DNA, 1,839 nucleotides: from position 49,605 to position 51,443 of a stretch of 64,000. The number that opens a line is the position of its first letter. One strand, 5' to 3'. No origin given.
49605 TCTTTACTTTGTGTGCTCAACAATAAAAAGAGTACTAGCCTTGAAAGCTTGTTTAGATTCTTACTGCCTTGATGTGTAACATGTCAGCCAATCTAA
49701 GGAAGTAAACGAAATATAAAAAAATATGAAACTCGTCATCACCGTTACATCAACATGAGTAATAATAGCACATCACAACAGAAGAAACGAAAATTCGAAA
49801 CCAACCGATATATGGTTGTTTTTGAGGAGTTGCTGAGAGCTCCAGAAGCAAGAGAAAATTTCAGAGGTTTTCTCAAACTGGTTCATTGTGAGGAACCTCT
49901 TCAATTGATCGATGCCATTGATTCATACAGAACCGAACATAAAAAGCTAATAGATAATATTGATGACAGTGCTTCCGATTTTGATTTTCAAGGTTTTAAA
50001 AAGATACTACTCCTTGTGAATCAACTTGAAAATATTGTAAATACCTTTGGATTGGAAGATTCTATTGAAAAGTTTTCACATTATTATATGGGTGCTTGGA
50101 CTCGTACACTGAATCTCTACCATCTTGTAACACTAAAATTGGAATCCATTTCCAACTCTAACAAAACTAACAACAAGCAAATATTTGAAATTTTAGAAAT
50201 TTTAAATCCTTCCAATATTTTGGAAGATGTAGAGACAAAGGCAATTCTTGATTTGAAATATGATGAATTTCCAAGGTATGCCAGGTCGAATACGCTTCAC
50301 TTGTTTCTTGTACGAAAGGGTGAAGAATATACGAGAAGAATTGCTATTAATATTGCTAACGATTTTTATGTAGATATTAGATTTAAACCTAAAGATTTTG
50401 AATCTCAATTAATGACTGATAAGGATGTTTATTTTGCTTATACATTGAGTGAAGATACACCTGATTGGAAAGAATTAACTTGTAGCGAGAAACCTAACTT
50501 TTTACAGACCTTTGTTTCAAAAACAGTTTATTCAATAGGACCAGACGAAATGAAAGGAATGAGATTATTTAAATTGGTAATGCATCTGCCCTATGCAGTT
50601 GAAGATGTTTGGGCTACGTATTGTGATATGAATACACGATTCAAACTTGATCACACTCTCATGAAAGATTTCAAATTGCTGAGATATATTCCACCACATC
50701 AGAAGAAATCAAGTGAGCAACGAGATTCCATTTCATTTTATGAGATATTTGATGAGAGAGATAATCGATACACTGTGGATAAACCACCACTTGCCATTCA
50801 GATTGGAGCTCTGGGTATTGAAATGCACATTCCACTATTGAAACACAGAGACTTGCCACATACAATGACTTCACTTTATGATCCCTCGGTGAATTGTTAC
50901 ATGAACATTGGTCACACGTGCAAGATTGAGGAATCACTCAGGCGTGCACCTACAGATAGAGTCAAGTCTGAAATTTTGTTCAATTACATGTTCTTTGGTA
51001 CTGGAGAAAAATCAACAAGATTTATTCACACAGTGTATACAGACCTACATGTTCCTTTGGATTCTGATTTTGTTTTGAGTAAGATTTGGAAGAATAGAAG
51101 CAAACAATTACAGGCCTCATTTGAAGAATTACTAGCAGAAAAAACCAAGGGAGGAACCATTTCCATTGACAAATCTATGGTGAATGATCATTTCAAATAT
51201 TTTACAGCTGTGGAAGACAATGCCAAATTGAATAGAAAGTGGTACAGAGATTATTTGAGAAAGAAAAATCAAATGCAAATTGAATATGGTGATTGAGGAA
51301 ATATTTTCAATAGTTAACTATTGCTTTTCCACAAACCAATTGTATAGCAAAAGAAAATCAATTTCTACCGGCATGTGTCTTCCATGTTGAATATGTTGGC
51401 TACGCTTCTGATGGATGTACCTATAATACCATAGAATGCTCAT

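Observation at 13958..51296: Concentration of G-protein and cyclic-nucleotide signalling genes, including a three-member RGS-START family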

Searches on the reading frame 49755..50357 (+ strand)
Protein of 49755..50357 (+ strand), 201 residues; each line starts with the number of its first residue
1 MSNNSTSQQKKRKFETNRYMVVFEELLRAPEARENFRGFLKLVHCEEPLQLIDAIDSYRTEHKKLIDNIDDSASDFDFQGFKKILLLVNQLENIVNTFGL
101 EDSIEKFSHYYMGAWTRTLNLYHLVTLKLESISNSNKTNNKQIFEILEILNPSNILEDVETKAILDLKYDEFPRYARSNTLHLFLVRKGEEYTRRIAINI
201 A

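Call 61: search_protein_families(library=pfam, max_evalue=1, proteins=[window:49755-50357:+])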
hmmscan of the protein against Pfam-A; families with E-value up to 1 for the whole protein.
seq(201 aa): 2 families
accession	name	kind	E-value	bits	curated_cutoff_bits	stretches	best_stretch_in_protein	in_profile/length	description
PF00615.24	RGS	-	3.3e-05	24.7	23.9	1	23-82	2-41/117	Regulator of G protein signaling domain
PF07560.16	DUF1539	-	0.071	13.6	23.8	0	100-158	26-84/126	Domain of Unknown Function (DUF1539)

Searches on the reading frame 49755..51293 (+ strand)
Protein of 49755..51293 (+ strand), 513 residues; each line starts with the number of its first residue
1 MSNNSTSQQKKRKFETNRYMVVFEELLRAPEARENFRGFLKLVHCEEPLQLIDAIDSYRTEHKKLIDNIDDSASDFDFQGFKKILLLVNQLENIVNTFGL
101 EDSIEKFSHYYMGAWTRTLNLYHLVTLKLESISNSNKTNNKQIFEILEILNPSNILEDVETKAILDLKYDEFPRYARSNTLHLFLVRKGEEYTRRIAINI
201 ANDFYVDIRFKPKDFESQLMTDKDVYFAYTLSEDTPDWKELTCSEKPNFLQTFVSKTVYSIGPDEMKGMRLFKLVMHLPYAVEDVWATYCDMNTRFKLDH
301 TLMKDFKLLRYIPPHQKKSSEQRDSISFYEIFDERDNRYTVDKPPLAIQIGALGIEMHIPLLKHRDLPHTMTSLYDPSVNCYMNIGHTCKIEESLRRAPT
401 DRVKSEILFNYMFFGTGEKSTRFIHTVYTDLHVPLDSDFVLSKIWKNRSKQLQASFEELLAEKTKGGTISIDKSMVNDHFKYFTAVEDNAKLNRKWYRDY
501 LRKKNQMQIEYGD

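Call 7: search_protein_families(library=pfam, max_evalue=0.1, proteins=[window:49755-51293:+])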
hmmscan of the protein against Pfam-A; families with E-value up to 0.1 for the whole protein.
window:49755-51293:+ (513 aa): 1 family
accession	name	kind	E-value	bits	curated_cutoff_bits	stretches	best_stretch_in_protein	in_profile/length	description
PF00615.24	RGS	-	0.00038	21.3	23.9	1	23-69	2-41/117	Regulator of G protein signaling domain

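Call 13: find_homologous_proteins(query=window:49755-51293:+, max_evalue=0.001)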
Query window:49755-51293:+ (513 aa): 6 proteins with E <= 0.001 among 4726 candidates.
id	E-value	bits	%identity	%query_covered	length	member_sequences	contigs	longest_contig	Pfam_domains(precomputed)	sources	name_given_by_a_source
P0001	0.0e+0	1172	100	100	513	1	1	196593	-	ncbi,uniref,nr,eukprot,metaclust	ncbi:hypothetical protein NAEGRDRAFT_59903 [Naegleria gruberi]|uniref:RGS domain-containing protein 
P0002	6.9e-161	554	71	65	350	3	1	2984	-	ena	-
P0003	4.1e-154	532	71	63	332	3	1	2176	-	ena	-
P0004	2.0e-111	391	39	97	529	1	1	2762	PF00615.25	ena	-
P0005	6.1e-97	344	41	74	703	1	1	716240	-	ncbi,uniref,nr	ncbi:hypothetical protein C9374_001854 [Naegleria lovaniensis]|uniref:RGS domain-containing protein 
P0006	3.7e-80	288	33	96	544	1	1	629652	PF00615.25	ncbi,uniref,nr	ncbi:hypothetical protein C9374_005372 [Naegleria lovaniensis]|uniref:RGS domain-containing protein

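Call 27: search_protein_families(library=pfam, alignment_id=A3, max_evalue=0.01)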
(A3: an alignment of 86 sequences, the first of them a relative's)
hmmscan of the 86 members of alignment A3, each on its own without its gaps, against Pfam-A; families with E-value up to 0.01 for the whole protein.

A. member 1, P0001 (513 aa): 1 family
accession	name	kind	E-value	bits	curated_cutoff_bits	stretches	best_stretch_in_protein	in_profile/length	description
PF00615.24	RGS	-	0.00038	21.3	23.9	1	23-69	2-41/117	Regulator of G protein signaling domain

B. families by the number of members that match (of 86 scanned): 16 families
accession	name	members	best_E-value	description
PF00615.24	RGS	72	1.9e-20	Regulator of G protein signaling domain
PF01852.25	START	14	1.1e-12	START domain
PF04940.18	BLUF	2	1.9e-23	Sensors of blue-light using FAD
PF11274.14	DUF3074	2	0.0033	Protein of unknown function (DUF3074)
PF00067.27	p450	1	3.4e-34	Cytochrome P450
PF08590.15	DUF1771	1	6.6e-18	Domain of unknown function (DUF1771)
PF00610.27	DEP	1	6.3e-13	Domain found in Dishevelled, Egl-10, and Pleckstrin (DEP)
PF00013.35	KH_1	1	1e-10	KH domain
PF00168.36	C2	1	2.4e-08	C2 domain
PF01713.27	Smr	1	7.1e-07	Smr domain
PF09128.16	RGS-like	1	3.4e-05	Regulator of G protein signalling-like domain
PF22088.1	HIT-like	1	0.00026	HIT-related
PF16880.10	EHD_N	1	0.0034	N-terminal EH-domain containing protein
PF17147.9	PFOR_II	1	0.006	Pyruvate:ferredoxin oxidoreductase core domain II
PF13974.11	YebO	1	0.0077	YebO-like protein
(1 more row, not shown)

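Call 41: predict_structure(alignment_id=A3)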
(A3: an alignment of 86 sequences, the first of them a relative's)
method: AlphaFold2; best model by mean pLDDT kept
length: 513 residues; sequences in the alignment: 86
mean_pLDDT: 89.5   pTM: 0.87
mean pLDDT of the five models: 89.5, 89.1, 89.1, 88.6, 88.4
residues with pLDDT >= 90: 366; 70-90: 91; 50-70: 53; < 50: 3
segments of 3 or more residues with pLDDT < 50: none
pLDDT, mean of each block of 10 residues (from residue 1): 62 92 95 98 94 97 94 79 97 92 61 90 96 91 96 95 90 94 97 94 63 86 92 90 85 88 65 96 98 96 97 84 61 72 96 95 96 96 97 96 95 92 94 84 94 97 97 97 98 92 83 60
secondary structure, 60 per line:
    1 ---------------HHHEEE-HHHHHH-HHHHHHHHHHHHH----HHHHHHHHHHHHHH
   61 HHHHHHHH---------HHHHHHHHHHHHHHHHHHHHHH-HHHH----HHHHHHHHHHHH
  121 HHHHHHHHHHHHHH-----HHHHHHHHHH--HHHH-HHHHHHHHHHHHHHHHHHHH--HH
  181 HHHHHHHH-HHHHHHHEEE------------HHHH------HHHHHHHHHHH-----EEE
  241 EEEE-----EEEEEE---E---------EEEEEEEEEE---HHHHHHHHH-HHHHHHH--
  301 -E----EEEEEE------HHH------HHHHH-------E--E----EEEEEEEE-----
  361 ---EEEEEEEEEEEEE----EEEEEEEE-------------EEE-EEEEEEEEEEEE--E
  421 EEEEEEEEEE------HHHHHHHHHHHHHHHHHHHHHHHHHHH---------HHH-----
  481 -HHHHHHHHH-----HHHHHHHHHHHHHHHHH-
elements in order: E19-21 H23-28 H30-42 H47-68 H78-99 H101-104 H109-134 H140-149 H152-155 H157-176 H179-188 H190-196 E197-199 H212-215 H222-232 E238-244 E250-255 E269-278 H282-290 H292-298 E307-312 H328-332 E348-355 E364-376 E381-388 E402-404 E406-417 E420-430 H437-463 H482-490 H496-512

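Call 43: fold_search(model_id=the predicted structure, library=pdb)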
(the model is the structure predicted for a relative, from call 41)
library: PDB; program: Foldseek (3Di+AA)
matches with E <= 10: 1105; with E <= 0.001: 41
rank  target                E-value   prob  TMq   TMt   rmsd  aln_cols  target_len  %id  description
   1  6ser                  1.2e-08  1.00  0.27  0.53   5.6       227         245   16  Crystal structure of human STARD10 (released 2020-08-26)
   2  6j81                  4.6e-08  1.00  0.31  0.65   5.6       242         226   10  Crystal structure of CERT START domain in complex with compound E14 (released 2019-02-27)
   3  6iez                  5.1e-08  1.00  0.30  0.63   5.9       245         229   10  Crystal structure of CERT START domain in complex with compound B16 (released 2019-02-27)
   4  2e3r_B                5.6e-08  1.00  0.33  0.69   6.6       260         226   10  Crystal structure of CERT START domain in complex with C18-ceramide (P1) (released 2007-12-18)
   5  2e3n                  8.0e-08  1.00  0.31  0.64   5.2       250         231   10  Crystal structure of CERT START domain in complex with C6-ceramide (P212121) (released 2007-12-18)
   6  2e3o                  8.4e-08  1.00  0.31  0.64   6.6       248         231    9  Crystal structure of CERT START domain in complex with C16-ceramide (P212121) (released 2007-12-18)
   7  2pso_B                8.4e-08  1.00  0.27  0.65   5.4       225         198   12  Human StarD13 (DLC2) lipid transfer and protein localization domain (released 2007-05-15)
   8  3h3q_B                9.3e-08  1.00  0.31  0.64   6.5       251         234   10  Crystal structure of the CERT START domain in complex with HPA-13 (released 2010-03-02)
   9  5zyk                  1.2e-07  1.00  0.30  0.63   5.8       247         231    9  Crystal structure of CERT START domain in complex with compound E25 (released 2019-02-27)
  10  2pso_A                1.3e-07  1.00  0.28  0.66   5.3       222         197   11  Human StarD13 (DLC2) lipid transfer and protein localization domain (released 2007-05-15)
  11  5zyi                  1.7e-07  1.00  0.31  0.64   6.7       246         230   10  Crystal structure of CERT START domain in complex with compound E16 (released 2019-02-27)
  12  2r55_A                1.8e-07  1.00  0.32  0.75   4.9       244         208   12  Human StAR-related lipid transfer protein 5 (released 2007-09-18)
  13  5jjd_B                1.8e-07  1.00  0.31  0.63   6.6       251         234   10  crystal structure of the ceramide transfer protein PH and START domain complex (released 2017-07-05)
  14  3h3q_A                1.9e-07  1.00  0.32  0.65   6.3       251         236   10  Crystal structure of the CERT START domain in complex with HPA-13 (released 2010-03-02)
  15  2e3m                  2.4e-07  1.00  0.32  0.66   4.5       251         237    9  Crystal structure of CERT START domain (released 2007-12-18)
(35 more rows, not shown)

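Call 50: find_homologous_proteins(query=A3, max_evalue=0.00001)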
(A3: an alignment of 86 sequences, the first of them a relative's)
Query A3 (86 sequences) (513 aa, profile of the alignment): 9 proteins with E <= 0.00001 among 8000 candidates.
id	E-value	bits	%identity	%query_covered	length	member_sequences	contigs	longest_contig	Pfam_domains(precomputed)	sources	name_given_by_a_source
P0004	2.2e-133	464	39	97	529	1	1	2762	PF00615.25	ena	-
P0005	4.4e-125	437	41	74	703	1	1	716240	-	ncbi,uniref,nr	ncbi:hypothetical protein C9374_001854 [Naegleria lovaniensis]|uniref:RGS domain-containing protein 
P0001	2.2e-122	428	100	100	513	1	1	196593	-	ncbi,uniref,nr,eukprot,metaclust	ncbi:hypothetical protein NAEGRDRAFT_59903 [Naegleria gruberi]|uniref:RGS domain-containing protein 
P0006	6.1e-120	420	33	96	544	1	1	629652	PF00615.25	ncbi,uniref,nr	ncbi:hypothetical protein C9374_005372 [Naegleria lovaniensis]|uniref:RGS domain-containing protein 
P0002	2.8e-97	345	71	65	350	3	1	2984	-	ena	-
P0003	4.5e-93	331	71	63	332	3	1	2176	-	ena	-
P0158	1.0e-8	53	25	11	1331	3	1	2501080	PF00615.25,PF17820.8,PF00595.30,PF00640.30,PF02196.23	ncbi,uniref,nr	ncbi:PREDICTED: regulator of G-protein signaling loco isoform X2 [Dinoponera quadriceps]|uniref:Regu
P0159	1.5e-8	52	26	7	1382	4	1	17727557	PF00615.25,PF17820.8,PF00595.30,PF00640.30,PF02196.23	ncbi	ncbi:Regulator of G-protein signaling loco [Anthophora plagiata]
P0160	1.1e-7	49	29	10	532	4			PF00610.28,PF00615.25,PF00631.28,PF18148.7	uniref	uniref:Regulator of G-protein signaling egl-10 n=1 Tax=Caenorhabditis japonica TaxID=281687 RepID=A0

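Call 75: find_encoding_contigs(protein=P0005, flank=10000, max_places=2)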
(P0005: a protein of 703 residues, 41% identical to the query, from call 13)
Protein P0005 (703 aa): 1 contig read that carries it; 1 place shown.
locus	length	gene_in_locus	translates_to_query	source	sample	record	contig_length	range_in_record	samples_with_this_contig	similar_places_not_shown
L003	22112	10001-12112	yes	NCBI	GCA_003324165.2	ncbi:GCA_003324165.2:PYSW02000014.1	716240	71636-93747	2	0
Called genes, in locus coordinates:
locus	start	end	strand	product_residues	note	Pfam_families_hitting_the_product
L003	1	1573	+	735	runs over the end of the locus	PF01798:Nop, PF09785:Prp31_C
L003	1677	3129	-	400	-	PF01479:S4, PF00849:PseudoU_synth_2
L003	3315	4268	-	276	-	PF00235:Profilin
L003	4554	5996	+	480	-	PF09972:DUF2207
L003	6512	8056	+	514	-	-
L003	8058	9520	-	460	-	PF05739:SNARE (weak)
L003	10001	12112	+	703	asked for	-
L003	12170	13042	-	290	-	-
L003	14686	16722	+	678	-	-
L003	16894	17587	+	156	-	-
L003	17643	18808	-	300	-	PF10294:Methyltransf_16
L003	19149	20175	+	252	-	-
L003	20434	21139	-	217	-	-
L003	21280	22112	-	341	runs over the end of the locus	PF00149:Metallophos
